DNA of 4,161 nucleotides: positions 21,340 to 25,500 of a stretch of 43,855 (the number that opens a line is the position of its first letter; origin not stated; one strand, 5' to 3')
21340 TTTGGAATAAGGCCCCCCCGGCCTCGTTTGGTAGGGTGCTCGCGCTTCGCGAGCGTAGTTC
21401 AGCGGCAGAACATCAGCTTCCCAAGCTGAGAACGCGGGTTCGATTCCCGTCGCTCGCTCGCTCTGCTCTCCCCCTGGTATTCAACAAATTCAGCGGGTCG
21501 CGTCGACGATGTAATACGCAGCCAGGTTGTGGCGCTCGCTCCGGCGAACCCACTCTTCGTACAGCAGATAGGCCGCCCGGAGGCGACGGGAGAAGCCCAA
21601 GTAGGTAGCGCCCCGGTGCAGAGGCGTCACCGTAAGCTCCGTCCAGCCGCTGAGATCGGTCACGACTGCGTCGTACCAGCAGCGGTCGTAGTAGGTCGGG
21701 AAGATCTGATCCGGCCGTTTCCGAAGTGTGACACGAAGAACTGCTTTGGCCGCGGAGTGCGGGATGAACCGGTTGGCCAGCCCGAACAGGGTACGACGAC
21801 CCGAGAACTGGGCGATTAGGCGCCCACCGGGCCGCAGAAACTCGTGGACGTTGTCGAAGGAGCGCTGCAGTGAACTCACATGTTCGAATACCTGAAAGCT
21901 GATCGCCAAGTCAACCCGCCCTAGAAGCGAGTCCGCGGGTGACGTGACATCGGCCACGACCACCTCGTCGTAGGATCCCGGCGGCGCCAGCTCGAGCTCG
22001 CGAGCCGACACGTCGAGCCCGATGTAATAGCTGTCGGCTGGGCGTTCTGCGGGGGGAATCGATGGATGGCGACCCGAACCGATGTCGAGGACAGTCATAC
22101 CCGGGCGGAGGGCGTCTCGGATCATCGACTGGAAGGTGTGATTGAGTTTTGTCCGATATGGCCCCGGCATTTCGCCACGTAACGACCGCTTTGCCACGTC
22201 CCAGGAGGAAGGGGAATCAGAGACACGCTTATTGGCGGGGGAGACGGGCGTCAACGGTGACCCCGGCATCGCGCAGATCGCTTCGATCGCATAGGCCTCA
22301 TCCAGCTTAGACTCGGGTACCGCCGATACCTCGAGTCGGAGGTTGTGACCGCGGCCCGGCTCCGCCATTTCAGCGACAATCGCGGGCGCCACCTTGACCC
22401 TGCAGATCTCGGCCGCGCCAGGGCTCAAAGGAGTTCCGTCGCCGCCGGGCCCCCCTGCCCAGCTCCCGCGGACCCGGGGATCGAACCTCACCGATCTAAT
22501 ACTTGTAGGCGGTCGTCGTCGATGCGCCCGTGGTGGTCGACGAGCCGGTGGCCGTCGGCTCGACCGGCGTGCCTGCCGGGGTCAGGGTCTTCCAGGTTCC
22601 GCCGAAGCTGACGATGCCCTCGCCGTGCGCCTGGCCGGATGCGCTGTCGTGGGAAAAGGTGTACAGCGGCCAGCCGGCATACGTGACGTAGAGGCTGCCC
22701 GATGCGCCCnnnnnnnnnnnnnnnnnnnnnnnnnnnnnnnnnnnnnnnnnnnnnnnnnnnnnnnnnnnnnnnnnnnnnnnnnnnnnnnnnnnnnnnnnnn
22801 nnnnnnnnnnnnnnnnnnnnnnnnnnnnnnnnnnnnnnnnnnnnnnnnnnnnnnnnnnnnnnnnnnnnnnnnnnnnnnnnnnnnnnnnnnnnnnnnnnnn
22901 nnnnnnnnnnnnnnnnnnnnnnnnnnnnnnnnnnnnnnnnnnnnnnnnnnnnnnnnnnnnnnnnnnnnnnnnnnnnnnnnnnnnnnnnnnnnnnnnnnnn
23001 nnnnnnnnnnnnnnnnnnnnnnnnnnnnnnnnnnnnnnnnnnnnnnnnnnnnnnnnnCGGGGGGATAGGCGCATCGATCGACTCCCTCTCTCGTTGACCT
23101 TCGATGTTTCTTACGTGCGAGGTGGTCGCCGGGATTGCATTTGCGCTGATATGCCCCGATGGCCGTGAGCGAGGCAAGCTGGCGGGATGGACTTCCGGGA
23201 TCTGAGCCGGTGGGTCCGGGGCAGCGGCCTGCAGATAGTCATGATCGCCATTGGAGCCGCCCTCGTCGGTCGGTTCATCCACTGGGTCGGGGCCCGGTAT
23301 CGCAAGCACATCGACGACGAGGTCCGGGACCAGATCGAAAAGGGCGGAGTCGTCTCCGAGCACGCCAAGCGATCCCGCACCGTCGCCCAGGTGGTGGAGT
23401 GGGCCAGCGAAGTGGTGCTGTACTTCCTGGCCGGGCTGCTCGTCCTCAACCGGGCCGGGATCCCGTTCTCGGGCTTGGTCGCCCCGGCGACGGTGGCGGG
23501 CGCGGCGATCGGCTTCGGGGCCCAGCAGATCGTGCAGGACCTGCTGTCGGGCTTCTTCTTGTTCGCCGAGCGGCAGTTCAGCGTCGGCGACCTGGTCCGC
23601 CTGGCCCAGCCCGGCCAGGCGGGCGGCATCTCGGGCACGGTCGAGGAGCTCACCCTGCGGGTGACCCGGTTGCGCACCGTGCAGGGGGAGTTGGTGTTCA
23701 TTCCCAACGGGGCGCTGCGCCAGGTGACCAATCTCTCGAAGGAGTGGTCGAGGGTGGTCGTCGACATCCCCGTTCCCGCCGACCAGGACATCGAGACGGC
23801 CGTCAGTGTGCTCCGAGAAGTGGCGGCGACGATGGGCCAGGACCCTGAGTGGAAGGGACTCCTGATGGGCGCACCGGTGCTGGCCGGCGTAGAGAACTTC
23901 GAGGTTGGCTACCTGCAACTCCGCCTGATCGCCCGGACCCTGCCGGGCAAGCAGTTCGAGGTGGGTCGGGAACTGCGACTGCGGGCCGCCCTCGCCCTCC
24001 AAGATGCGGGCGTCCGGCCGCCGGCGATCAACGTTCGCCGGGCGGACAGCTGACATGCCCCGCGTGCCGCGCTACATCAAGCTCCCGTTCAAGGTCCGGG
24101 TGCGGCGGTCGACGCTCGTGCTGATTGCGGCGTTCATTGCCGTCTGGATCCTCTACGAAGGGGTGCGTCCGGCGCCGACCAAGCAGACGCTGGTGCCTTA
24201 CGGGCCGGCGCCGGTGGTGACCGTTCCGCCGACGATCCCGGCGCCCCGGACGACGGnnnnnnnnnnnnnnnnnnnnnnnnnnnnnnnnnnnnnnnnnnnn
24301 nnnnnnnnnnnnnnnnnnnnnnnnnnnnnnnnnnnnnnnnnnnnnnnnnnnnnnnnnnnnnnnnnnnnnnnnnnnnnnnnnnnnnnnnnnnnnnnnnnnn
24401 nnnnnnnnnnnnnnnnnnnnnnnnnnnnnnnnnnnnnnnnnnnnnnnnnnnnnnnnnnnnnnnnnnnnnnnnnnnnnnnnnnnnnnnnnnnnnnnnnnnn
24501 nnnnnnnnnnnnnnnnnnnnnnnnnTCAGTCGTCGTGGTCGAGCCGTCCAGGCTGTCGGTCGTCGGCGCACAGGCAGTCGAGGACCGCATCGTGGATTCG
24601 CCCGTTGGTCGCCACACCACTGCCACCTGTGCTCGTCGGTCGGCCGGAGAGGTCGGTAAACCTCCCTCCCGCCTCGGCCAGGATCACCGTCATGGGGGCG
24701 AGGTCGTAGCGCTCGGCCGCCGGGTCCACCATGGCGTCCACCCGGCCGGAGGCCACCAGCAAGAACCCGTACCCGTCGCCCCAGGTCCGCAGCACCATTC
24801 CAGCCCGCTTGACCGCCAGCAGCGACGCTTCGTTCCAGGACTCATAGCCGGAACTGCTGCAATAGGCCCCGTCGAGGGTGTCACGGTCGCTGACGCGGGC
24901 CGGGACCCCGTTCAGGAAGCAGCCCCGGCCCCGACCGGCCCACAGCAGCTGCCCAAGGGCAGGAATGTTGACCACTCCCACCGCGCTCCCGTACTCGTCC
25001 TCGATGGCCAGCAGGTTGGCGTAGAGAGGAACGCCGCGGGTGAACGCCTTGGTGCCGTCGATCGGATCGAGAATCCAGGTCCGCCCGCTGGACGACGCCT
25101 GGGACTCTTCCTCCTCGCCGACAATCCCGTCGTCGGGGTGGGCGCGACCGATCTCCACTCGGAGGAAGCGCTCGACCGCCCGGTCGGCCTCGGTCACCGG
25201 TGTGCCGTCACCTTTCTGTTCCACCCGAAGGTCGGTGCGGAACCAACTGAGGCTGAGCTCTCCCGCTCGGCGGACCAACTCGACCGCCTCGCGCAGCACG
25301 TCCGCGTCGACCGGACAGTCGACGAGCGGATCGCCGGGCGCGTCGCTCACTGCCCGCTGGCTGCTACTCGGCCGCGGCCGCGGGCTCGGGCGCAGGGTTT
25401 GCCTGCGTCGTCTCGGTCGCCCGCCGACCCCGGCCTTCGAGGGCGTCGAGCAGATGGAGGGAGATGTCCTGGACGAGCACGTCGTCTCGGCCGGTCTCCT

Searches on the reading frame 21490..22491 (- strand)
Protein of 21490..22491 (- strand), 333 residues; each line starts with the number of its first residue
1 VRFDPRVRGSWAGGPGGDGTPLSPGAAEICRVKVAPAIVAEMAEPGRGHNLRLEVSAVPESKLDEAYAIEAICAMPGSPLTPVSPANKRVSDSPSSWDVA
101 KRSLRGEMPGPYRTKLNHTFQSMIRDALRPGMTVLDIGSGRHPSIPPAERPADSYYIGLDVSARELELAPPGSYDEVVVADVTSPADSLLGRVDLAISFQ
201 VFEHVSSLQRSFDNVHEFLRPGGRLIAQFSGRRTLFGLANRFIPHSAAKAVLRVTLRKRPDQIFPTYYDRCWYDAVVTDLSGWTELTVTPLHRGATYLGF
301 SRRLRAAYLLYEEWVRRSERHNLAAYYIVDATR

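Call 57: search_protein_families(library=pfam, proteins=[window:21490-22491:-], max_evalue=0.00001)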
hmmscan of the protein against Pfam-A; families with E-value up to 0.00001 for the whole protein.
window:21490-22491:- (333 aa): 5 families
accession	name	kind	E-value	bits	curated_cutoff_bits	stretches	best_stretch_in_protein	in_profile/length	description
PF13489.12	Methyltransf_23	-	5.2e-10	39.7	27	1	126-228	18-117/164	Methyltransferase domain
PF08241.18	Methyltransf_11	-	1.7e-09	38.6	21.2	1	135-226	1-94/95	Methyltransferase domain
PF08242.18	Methyltransf_12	-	1.2e-07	32.8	30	1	151-225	18-98/98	Methyltransferase domain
PF13847.12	Methyltransf_31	-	3.7e-06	27.1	27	1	129-228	2-110/145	Methyltransferase domain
PF13649.12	Methyltransf_25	-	5.2e-06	27.5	27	0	134-223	1-97/97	Methyltransferase domain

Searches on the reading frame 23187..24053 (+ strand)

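Call 57: search_protein_families(library=pfam, proteins=[window:23187-24053:+], max_evalue=0.00001)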
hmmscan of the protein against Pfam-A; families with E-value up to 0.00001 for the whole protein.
window:23187-24053:+ (288 aa): 2 families
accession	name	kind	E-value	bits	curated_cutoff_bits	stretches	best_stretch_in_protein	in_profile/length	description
PF00924.24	MS_channel_2nd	-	2.8e-19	69.4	20.2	1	115-185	2-68/68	Mechanosensitive ion channel, beta-domain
PF21082.3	MS_channel_3rd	-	9.3e-06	26.4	21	0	190-276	1-86/88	Mechanosensitive ion channel MscS, C-terminal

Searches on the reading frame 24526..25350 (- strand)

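Call 11: search_protein_families(library=pfam, proteins=[window:24526-25350:-], max_evalue=0.01)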
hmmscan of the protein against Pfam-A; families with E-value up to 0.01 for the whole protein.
window:24526-25350:- (274 aa): 1 family
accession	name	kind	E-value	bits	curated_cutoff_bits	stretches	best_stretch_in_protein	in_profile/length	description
PF00459.30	Inositol_P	-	1.4e-45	156.4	27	1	18-254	5-260/271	Inositol monophosphatase family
